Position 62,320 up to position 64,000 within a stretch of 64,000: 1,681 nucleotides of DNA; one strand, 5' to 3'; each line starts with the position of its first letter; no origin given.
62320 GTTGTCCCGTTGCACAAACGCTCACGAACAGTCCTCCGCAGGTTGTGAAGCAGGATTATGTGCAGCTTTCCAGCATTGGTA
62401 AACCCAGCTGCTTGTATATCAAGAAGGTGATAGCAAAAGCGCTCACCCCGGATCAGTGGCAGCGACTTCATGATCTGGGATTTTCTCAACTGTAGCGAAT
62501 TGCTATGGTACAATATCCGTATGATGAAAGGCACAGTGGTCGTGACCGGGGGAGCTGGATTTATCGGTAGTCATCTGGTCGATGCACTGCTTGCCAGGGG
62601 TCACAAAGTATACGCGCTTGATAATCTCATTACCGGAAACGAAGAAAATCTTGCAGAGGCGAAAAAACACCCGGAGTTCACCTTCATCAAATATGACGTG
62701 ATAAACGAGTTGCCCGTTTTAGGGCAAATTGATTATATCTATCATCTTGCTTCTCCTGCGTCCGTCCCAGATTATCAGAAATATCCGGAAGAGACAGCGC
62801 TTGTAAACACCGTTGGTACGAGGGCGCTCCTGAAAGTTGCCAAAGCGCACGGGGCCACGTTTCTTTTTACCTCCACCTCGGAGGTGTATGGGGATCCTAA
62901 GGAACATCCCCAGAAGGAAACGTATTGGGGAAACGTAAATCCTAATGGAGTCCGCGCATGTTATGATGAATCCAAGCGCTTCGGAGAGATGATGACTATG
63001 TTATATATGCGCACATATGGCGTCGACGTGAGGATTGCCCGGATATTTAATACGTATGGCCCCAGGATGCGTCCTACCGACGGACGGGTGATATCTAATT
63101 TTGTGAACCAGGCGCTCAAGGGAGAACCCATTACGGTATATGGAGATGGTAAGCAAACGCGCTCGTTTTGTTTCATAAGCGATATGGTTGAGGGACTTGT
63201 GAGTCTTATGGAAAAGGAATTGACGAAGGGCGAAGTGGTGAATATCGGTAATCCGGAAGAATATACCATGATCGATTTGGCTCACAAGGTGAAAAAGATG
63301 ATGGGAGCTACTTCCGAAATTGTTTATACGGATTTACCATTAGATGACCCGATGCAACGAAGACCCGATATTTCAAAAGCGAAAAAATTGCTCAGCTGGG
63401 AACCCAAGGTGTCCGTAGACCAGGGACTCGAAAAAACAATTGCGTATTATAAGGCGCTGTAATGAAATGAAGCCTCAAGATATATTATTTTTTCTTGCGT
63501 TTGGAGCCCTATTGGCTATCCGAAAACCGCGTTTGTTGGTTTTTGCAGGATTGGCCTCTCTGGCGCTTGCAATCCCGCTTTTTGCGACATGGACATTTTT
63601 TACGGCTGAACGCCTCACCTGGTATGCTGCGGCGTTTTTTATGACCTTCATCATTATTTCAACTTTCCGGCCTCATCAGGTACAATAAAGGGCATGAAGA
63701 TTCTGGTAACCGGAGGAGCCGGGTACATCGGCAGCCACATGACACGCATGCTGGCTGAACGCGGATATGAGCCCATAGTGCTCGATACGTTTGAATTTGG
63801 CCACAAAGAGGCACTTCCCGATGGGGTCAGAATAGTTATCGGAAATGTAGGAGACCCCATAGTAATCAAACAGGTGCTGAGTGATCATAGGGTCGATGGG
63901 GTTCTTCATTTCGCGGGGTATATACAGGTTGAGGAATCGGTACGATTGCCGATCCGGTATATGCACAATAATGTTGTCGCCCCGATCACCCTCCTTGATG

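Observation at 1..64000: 64-kb glycosylation supercluster with ~18 GT-C-type membrane enzymes in at least 5 paralogous families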

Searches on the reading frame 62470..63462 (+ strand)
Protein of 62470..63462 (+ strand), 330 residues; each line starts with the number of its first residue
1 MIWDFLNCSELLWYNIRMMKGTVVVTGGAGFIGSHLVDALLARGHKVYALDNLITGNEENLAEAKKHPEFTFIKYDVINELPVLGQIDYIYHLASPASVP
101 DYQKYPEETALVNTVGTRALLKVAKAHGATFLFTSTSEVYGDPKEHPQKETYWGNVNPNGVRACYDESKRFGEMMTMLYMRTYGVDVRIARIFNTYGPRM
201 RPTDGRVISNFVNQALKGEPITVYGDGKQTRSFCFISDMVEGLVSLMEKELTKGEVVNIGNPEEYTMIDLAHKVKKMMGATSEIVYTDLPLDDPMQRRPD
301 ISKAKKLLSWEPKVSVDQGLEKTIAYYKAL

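Call 10: search_protein_families(library=pfam, proteins=[window:62470-63462:+], max_evalue=0.01)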
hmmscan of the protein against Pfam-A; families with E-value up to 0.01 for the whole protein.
window:62470-63462:+ (330 aa): 9 families
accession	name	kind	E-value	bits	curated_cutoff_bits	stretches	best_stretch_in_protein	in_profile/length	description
PF01370.27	Epimerase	-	1.4e-58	198.6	20.9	1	23-260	1-240/240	NAD dependent epimerase/dehydratase family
PF16363.11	GDP_Man_Dehyd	-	4.1e-58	197.9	27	1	25-323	2-332/332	GDP-mannose 4,6 dehydratase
PF04321.23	RmlD_sub_bind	-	2.7e-14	53.4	27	1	22-284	2-237/287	RmlD substrate binding domain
PF01073.25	3Beta_HSD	-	3.1e-14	53.1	22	1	24-177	1-158/280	3-beta hydroxysteroid dehydrogenase/isomerase family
PF02719.21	Polysacc_synt_2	-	1.9e-13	50.7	20.2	2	23-136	1-128/293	Polysaccharide biosynthesis protein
PF07993.18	NAD_binding_4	-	2.8e-13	50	20.1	2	84-207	86-216/258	Male sterility protein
PF05368.20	NmrA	-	2.6e-05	24.4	27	1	19-77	1-57/298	NmrA-like family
PF00106.31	adh_short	-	7.2e-05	22.8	26.6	1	22-78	2-59/195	short chain dehydrogenase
PF13460.12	NAD_binding_10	-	8.9e-05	22.9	27.2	1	27-145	1-108/184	NAD(P)H-binding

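Call 15: find_encoding_contigs(protein=window:62470-63462:+, flank=10000, max_places=4)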
Protein window:62470-63462:+ (330 aa): 5 contigs read that carry it; 4 places shown.
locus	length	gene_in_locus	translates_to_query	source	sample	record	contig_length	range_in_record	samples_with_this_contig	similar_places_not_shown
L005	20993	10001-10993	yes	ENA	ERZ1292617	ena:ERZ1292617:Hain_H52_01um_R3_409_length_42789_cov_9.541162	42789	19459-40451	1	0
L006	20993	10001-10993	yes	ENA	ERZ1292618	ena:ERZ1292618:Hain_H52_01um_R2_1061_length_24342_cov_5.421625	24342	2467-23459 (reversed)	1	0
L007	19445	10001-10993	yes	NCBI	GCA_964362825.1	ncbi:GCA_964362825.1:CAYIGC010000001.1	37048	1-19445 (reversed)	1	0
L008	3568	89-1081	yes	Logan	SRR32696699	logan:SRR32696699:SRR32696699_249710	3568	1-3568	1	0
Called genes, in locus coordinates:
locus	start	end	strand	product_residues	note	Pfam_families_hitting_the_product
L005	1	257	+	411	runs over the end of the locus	PF00534:Glycos_transf_1, PF13692:Glyco_trans_1_4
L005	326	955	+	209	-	PF08241:Methyltransf_11, PF13649:Methyltransf_25 (weak)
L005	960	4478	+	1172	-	-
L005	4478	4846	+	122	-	-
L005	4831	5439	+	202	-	-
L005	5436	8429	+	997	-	PF00657:Lipase_GDSL, PF13472:Lipase_GDSL_2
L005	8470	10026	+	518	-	-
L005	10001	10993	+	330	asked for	PF04321:RmlD_sub_bind, PF01073:3Beta_HSD, PF01370:Epimerase, PF02719:Polysacc_synt_2 (weak), PF16363:GDP_Man_Dehyd, PF07993:NAD_binding_4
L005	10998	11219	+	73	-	-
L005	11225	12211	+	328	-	PF01073:3Beta_HSD, PF01370:Epimerase, PF02719:Polysacc_synt_2, PF04321:RmlD_sub_bind, PF05368:NmrA (weak), PF13460:NAD_binding_10 (weak), PF16363:GDP_Man_Dehyd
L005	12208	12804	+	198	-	PF13439:Glyco_transf_4 (weak)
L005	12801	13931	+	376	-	PF20706:GT4-conflict, PF00534:Glycos_transf_1, PF13692:Glyco_trans_1_4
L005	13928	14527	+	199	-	PF00132:Hexapep, PF14602:Hexapep_2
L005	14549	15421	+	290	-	PF00535:Glycos_transf_2, PF13641:Glyco_tranf_2_3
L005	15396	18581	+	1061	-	-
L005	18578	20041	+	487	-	PF02366:PMT (weak), PF13231:PMT_2 (weak)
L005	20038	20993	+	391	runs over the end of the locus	PF13439:Glyco_transf_4, PF13579:Glyco_trans_4_4 (faint), PF00534:Glycos_transf_1, PF13692:Glyco_trans_1_4, PF13524:Glyco_trans_1_2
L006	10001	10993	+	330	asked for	PF04321:RmlD_sub_bind, PF01073:3Beta_HSD, PF01370:Epimerase, PF02719:Polysacc_synt_2 (weak), PF16363:GDP_Man_Dehyd, PF07993:NAD_binding_4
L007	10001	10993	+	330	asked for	PF04321:RmlD_sub_bind, PF01073:3Beta_HSD, PF01370:Epimerase, PF02719:Polysacc_synt_2 (weak), PF16363:GDP_Man_Dehyd, PF07993:NAD_binding_4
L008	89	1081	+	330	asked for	PF04321:RmlD_sub_bind, PF01073:3Beta_HSD, PF01370:Epimerase, PF02719:Polysacc_synt_2 (weak), PF16363:GDP_Man_Dehyd, PF07993:NAD_binding_4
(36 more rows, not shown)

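Call 27: search_protein_families(library=pfam, proteins=[L005:15396-18581:+, L005:18578-20041:+], max_evalue=10)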
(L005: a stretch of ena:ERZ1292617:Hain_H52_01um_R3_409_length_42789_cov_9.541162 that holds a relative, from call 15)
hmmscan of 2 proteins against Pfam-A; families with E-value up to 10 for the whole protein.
L005:15396-18581:+ (1061 aa): 3 families
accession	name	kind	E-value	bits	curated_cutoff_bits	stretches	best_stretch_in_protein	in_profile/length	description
PF04932.20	Wzy_C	-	0.0028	17.9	31.7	2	398-471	55-149/149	O-Antigen ligase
PF07235.16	DUF1427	-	0.094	13.1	27.1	0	121-141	15-35/84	Protein of unknown function (DUF1427)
PF12555.13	SteA-like_C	-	0.64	10.6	26.4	1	836-868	11-42/52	SteA-like C-terminal domain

L005:18578-20041:+ (487 aa): 2 families
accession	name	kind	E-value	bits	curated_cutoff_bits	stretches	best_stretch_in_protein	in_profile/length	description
PF02366.24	PMT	-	2.8e-07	30.8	22.7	1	94-251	77-224/245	Dolichyl-phosphate-mannose-protein mannosyltransferase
PF13231.12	PMT_2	-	5.2e-06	27.2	26.1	1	100-244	22-160/160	Dolichyl-phosphate-mannose-protein mannosyltransferase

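Call 53: find_homologous_proteins(query=L005:15396-18581:+, max_evalue=0.00001)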
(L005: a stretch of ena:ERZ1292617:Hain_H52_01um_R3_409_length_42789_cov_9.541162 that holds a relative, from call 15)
Query L005:15396-18581:+ (1061 aa): 1452 proteins with E <= 0.00001 among 8000 candidates; the best 120 are listed.
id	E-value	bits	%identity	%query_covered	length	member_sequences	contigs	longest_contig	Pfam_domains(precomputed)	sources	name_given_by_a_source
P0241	0.0e+0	2362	100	100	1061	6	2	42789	-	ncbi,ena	-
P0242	0.0e+0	2134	90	100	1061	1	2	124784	-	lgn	-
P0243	0.0e+0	1900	79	100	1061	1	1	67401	-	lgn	-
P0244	0.0e+0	1839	87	89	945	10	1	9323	-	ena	-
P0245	0.0e+0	1821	77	100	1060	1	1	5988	-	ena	-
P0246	0.0e+0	1759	74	100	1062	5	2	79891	-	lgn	-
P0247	0.0e+0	1714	71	100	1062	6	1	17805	-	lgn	-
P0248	0.0e+0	1688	70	100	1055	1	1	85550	-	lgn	-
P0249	0.0e+0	1665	70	99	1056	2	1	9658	-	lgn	-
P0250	0.0e+0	1405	59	100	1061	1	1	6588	-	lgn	-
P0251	0.0e+0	1395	59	100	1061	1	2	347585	-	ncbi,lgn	-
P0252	0.0e+0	1394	59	100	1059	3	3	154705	-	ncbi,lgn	-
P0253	0.0e+0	1379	58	100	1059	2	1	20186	-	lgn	-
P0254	0.0e+0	1372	60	100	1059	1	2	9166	-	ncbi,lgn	ncbi:MAG: O-antigen ligase family protein [Patescibacteria group bacterium]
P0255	0.0e+0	1370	59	100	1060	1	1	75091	-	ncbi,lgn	-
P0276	0.0e+0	1282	55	99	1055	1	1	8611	PF04932.21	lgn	-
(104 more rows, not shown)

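Call 54: find_encoding_contigs(protein=P0242, flank=10000, max_places=2)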
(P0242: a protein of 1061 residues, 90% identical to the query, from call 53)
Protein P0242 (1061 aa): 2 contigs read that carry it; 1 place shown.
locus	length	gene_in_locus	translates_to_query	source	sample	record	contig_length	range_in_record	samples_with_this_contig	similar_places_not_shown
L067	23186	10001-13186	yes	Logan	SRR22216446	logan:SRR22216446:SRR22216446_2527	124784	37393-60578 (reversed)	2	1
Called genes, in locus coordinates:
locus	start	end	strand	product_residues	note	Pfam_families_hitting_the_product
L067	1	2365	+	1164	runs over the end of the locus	-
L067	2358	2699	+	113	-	-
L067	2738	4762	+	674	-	-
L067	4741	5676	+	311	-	PF01073:3Beta_HSD, PF01370:Epimerase, PF02719:Polysacc_synt_2 (faint), PF04321:RmlD_sub_bind, PF16363:GDP_Man_Dehyd, PF07993:NAD_binding_4 (weak)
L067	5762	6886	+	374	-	PF04321:RmlD_sub_bind, PF01073:3Beta_HSD, PF01370:Epimerase, PF02719:Polysacc_synt_2, PF07993:NAD_binding_4 (faint), PF13460:NAD_binding_10 (weak), PF16363:GDP_Man_Dehyd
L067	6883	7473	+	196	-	PF13439:Glyco_transf_4 (weak)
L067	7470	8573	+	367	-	PF13439:Glyco_transf_4 (weak), PF20706:GT4-conflict, PF00534:Glycos_transf_1, PF13692:Glyco_trans_1_4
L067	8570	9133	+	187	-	PF25087:GMPPB_C (faint), PF00132:Hexapep, PF14602:Hexapep_2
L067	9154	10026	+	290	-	PF00535:Glycos_transf_2, PF13641:Glyco_tranf_2_3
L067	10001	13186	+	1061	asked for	-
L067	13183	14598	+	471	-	-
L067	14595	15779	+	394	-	PF13439:Glyco_transf_4, PF00534:Glycos_transf_1, PF13692:Glyco_trans_1_4, PF13524:Glyco_trans_1_2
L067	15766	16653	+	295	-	PF13641:Glyco_tranf_2_3, PF00535:Glycos_transf_2, PF13632:Glyco_trans_2_3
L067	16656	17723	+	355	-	PF13439:Glyco_transf_4, PF00534:Glycos_transf_1, PF13692:Glyco_trans_1_4, PF20706:GT4-conflict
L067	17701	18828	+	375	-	PF13439:Glyco_transf_4 (faint), PF20706:GT4-conflict (weak), PF00534:Glycos_transf_1, PF13692:Glyco_trans_1_4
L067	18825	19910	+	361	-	PF00483:NTP_transferase, PF12804:NTP_transf_3 (weak), PF22640:ManC_GMP_beta-helix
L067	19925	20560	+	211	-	PF02397:Bac_transf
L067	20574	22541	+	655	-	PF13196:DUF4012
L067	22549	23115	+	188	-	PF11967:RecO_N, PF02565:RecO_C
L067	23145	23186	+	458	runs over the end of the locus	PF00587:tRNA-synt_2b (weak), PF03129:HGTP_anticodon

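Call 57: find_encoding_contigs(protein=P0251, flank=10000, max_places=1)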
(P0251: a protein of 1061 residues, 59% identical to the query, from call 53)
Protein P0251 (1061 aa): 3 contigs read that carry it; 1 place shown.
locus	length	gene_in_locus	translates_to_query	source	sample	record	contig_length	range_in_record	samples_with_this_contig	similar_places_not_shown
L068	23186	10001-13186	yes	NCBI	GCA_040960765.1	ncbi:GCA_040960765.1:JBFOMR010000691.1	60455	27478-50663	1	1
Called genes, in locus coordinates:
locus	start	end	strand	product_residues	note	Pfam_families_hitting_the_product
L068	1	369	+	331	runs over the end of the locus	PF01370:Epimerase, PF04321:RmlD_sub_bind (weak), PF16363:GDP_Man_Dehyd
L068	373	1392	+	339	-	PF00535:Glycos_transf_2, PF10111:Glyco_tranf_2_2, PF13506:Glyco_transf_21 (weak), PF13641:Glyco_tranf_2_3, PF13632:Glyco_trans_2_3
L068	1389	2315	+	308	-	PF00535:Glycos_transf_2, PF13632:Glyco_trans_2_3 (weak)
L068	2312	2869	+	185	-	PF08241:Methyltransf_11 (weak)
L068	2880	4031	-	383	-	PF00534:Glycos_transf_1, PF13692:Glyco_trans_1_4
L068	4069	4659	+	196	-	PF13489:Methyltransf_23, PF13847:Methyltransf_31 (weak), PF08241:Methyltransf_11, PF08242:Methyltransf_12 (weak), PF13649:Methyltransf_25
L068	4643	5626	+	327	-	PF01073:3Beta_HSD, PF01370:Epimerase, PF02719:Polysacc_synt_2 (weak), PF04321:RmlD_sub_bind, PF16363:GDP_Man_Dehyd, PF07993:NAD_binding_4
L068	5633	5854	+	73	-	-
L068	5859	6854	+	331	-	PF01073:3Beta_HSD, PF01370:Epimerase, PF02719:Polysacc_synt_2, PF04321:RmlD_sub_bind, PF16363:GDP_Man_Dehyd, PF07993:NAD_binding_4 (weak)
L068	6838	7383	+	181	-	PF13439:Glyco_transf_4, PF13579:Glyco_trans_4_4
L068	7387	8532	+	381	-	PF20706:GT4-conflict, PF00534:Glycos_transf_1, PF13692:Glyco_trans_1_4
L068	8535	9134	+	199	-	PF14602:Hexapep_2 (faint), PF00132:Hexapep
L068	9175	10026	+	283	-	PF00535:Glycos_transf_2, PF13641:Glyco_tranf_2_3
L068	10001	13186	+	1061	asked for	-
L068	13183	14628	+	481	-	PF02366:PMT, PF13231:PMT_2 (weak)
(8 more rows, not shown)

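Call 58: find_encoding_contigs(protein=P0243, flank=10000, max_places=1)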
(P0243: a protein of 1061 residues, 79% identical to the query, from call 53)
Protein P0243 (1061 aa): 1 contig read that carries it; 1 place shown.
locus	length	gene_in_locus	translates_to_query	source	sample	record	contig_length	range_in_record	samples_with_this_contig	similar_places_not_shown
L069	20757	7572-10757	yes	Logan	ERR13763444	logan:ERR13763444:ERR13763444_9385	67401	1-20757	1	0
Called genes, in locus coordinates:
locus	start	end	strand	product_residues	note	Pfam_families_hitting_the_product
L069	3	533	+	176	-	?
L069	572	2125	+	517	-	-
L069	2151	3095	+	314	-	PF01073:3Beta_HSD, PF01370:Epimerase, PF02719:Polysacc_synt_2 (faint), PF04321:RmlD_sub_bind, PF16363:GDP_Man_Dehyd, PF07993:NAD_binding_4 (weak)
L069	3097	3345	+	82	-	-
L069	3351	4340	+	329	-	PF01073:3Beta_HSD, PF01370:Epimerase, PF02719:Polysacc_synt_2, PF04321:RmlD_sub_bind, PF13460:NAD_binding_10 (weak), PF16363:GDP_Man_Dehyd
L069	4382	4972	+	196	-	PF13439:Glyco_transf_4 (weak)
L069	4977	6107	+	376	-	PF13439:Glyco_transf_4 (weak), PF13524:Glyco_trans_1_2 (faint), PF20706:GT4-conflict, PF00534:Glycos_transf_1, PF13692:Glyco_trans_1_4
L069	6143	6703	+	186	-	PF25084:LbH_EIF2B (faint), PF25087:GMPPB_C (faint), PF00132:Hexapep, PF14602:Hexapep_2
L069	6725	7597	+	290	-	PF00535:Glycos_transf_2, PF13641:Glyco_tranf_2_3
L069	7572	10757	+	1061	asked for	-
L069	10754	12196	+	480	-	PF02366:PMT (weak)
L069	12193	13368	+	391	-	PF13439:Glyco_transf_4, PF00534:Glycos_transf_1, PF13692:Glyco_trans_1_4, PF13524:Glyco_trans_1_2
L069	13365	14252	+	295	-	PF00535:Glycos_transf_2, PF13641:Glyco_tranf_2_3, PF13632:Glyco_trans_2_3 (weak)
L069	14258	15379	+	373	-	PF13439:Glyco_transf_4, PF13579:Glyco_trans_4_4 (weak), PF20706:GT4-conflict, PF00534:Glycos_transf_1, PF13692:Glyco_trans_1_4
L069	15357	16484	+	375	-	PF20706:GT4-conflict, PF00534:Glycos_transf_1, PF13692:Glyco_trans_1_4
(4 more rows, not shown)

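Call 79: search_protein_families(library=pfam, proteins=[P0276, L067:2738-4762:+, L067:13183-14598:+], max_evalue=0.01)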
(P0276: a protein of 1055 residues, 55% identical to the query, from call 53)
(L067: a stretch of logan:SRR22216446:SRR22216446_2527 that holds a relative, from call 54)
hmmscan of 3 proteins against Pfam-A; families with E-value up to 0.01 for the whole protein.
P0276 (1055 aa): 1 family
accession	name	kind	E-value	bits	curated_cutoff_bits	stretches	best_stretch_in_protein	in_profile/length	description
PF04932.20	Wzy_C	-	1.1e-06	28.9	31.7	2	222-294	2-74/149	O-Antigen ligase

L067:2738-4762:+ (674 aa): 1 family
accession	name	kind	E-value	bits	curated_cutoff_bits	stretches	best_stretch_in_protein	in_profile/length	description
PF11847.13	GT-C_AftD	-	0.0013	17.1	26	0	75-241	64-219/661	Alpha-(1->3)-arabinofuranosyltransferase, N-terminal GT-C domain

L067:13183-14598:+ (471 aa): 0 families

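Call 81: search_solved_structures(query=A5, max_evalue=1)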
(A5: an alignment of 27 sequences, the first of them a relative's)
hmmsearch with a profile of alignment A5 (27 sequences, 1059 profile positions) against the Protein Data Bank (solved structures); distinct sequences matched with E-value up to 1: 0.

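Call 86: search_protein_families(library=ncbifam, proteins=[L067:19925-20560:+, L067:20574-22541:+, L067:18825-19910:+, window:62470-63462:+], max_evalue=0.00001)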
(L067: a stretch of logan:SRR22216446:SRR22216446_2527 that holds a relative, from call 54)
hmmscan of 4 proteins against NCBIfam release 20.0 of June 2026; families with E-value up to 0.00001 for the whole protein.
L067:19925-20560:+ (211 aa): 10 families
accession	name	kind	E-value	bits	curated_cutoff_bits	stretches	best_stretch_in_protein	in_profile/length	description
TIGR03025.1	EPS_sugtrans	subfamily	3e-73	247.6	295.55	1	3-210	255-444/445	exopolysaccharide biosynthesis polyprenyl glycosylphosphotransferase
TIGR03022.1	WbaP_sugtrans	subfamily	8.4e-70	236.3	403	1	4-210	257-455/456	undecaprenyl-phosphate galactose phosphotransferase WbaP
NF052601.1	undeca_RfbP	equivalog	2.9e-60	203.6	330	1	4-202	43-233/244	undecaprenyl-phosphate galactose phosphotransferase family protein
TIGR03023.1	WcaJ_sugtrans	equivalog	1.6e-58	199.1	410.75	1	4-210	261-452/453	undecaprenyl-phosphate glucose phosphotransferase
NF041877.1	EPS_EpsZ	equivalog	1.8e-52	178.5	800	1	4-210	264-458/459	exopolysaccharide biosynthesis polyisoprenyl-phosphate hexose-1-phosphate transferase EpsZ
NF011751.0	PRK15204.1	equivalog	1.3e-46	159.2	907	1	5-209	279-474/476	undecaprenyl-phosphate galactose phosphotransferase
TIGR03013.1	EpsB_2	subfamily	2.1e-41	142.4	393.35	1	3-210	252-442/443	TIGR03013 family XrtA/PEP-CTERM system glycosyltransferase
NF007518.0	PRK10124.1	equivalog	2.2e-35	122.3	684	1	4-198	272-451/464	undecaprenyl-phosphate glucose phosphotransferase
NF050817.1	PolSacchBiosHfsE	equivalog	9.3e-32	110.3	750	1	4-199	270-454/467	polysaccharide biosynthesis protein HfsE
NF045514.1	glycotran_HepC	equivalog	2.6e-25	89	140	1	3-132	114-213/220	heterocyst development glycosyltransferase HepC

L067:20574-22541:+ (655 aa): 0 families

L067:18825-19910:+ (361 aa): 2 families
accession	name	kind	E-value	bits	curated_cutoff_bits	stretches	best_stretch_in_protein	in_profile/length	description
TIGR01479.1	GMP_PMI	equivalog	8.8e-67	225.9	372.95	1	2-357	2-350/467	mannose-1-phosphate guanylyltransferase/mannose-6-phosphate isomerase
NF012004.0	PRK15460.1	equivalog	4e-48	164.3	859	1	3-354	8-357/478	mannose-1-phosphate guanyltransferase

window:62470-63462:+ (330 aa): 28 families (the best 25 are shown)
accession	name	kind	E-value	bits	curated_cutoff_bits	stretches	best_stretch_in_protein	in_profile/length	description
TIGR01181.1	dTDP_gluc_dehyt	equivalog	2.5e-48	164.8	365.1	1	23-328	2-312/321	dTDP-glucose 4,6-dehydratase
TIGR04180.1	EDH_00030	hypoth_equivalog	4.9e-40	137.4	475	1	23-313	1-295/297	NAD-dependent 4,6-dehydratase LegB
TIGR01179.1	galE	equivalog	1.5e-34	119.3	262.3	1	23-318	2-316/332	UDP-glucose 4-epimerase GalE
NF011728.1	PRK15181.1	equivalog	1.4e-31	109.8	760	1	23-327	18-337/348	Vi polysaccharide biosynthesis UDP-N-acetylglucosaminuronic acid C-4 epimerase TviC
NF008872.0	PRK11908.1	equivalog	3.8e-28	98.5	294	1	23-328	4-336/349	bifunctional UDP-4-keto-pentose/UDP-xylose synthase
NF005998.1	PRK08125.1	equivalog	1e-27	96.8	777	1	21-327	316-649/649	bifunctional UDP-4-amino-4-deoxy-L-arabinose formyltransferase/UDP-glucuronic acid oxidase ArnA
NF007582.0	PRK10217.1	equivalog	7.4e-27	94.4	698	1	22-329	3-333/355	dTDP-glucose 4,6-dehydratase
NF007490.0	PRK10084.1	subfamily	1.5e-26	93.3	649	1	23-328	3-335/361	dTDP-glucose 4,6-dehydratase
TIGR02197.1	heptose_epim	equivalog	5.9e-26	91.4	274.6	1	23-328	1-314/316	ADP-glyceromanno-heptose 6-epimerase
NF047922.1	GDPFucSynFcl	equivalog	4.9e-18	65.6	500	1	23-327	5-301/308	GDP-L-fucose synthase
TIGR02622.1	CDP_4_6_dhtase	equivalog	1.5e-15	57.2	278.45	1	22-328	6-331/352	CDP-glucose 4,6-dehydratase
NF007956.0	PRK10675.1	subfamily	3.5e-15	56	394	1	23-322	3-324/338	UDP-glucose 4-epimerase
NF041015.1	UDPsulfquin_syn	equivalog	2.8e-14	52.9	575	1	205-280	236-312/384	UDP-sulfoquinovose synthase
TIGR01214.1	rmlD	equivalog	4e-13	49.1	224.05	1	22-281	1-229/285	dTDP-4-dehydrorhamnose reductase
NF052578.1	StrlDmthSdmBMthl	equivalog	1.1e-12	48.4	600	1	22-258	2-226/328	sterol demethylase protein SdmB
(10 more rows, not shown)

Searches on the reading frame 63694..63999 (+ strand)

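Call 10: search_protein_families(library=pfam, proteins=[window:63694-63999:+], max_evalue=0.01)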
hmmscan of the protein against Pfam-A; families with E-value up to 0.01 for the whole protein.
seq(102 aa): 7 families
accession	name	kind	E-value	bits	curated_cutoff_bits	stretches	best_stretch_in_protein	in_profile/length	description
PF01370.27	Epimerase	-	1.8e-20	73.9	20.9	1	3-102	1-100/240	NAD dependent epimerase/dehydratase family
PF16363.11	GDP_Man_Dehyd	-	1.8e-17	64.3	27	1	4-102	1-111/332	GDP-mannose 4,6 dehydratase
PF02719.21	Polysacc_synt_2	-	5e-08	32.9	20.2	1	3-96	1-107/293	Polysaccharide biosynthesis protein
PF04321.23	RmlD_sub_bind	-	4.1e-06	26.5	27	1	1-82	1-67/287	RmlD substrate binding domain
PF08659.16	KR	-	2.8e-05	24.6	22.6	1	3-78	3-93/180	KR domain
PF05368.20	NmrA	-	0.00012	22.2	27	1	2-79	4-82/298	NmrA-like family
PF01073.25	3Beta_HSD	-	0.00053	19.5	22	1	4-83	1-83/280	3-beta hydroxysteroid dehydrogenase/isomerase family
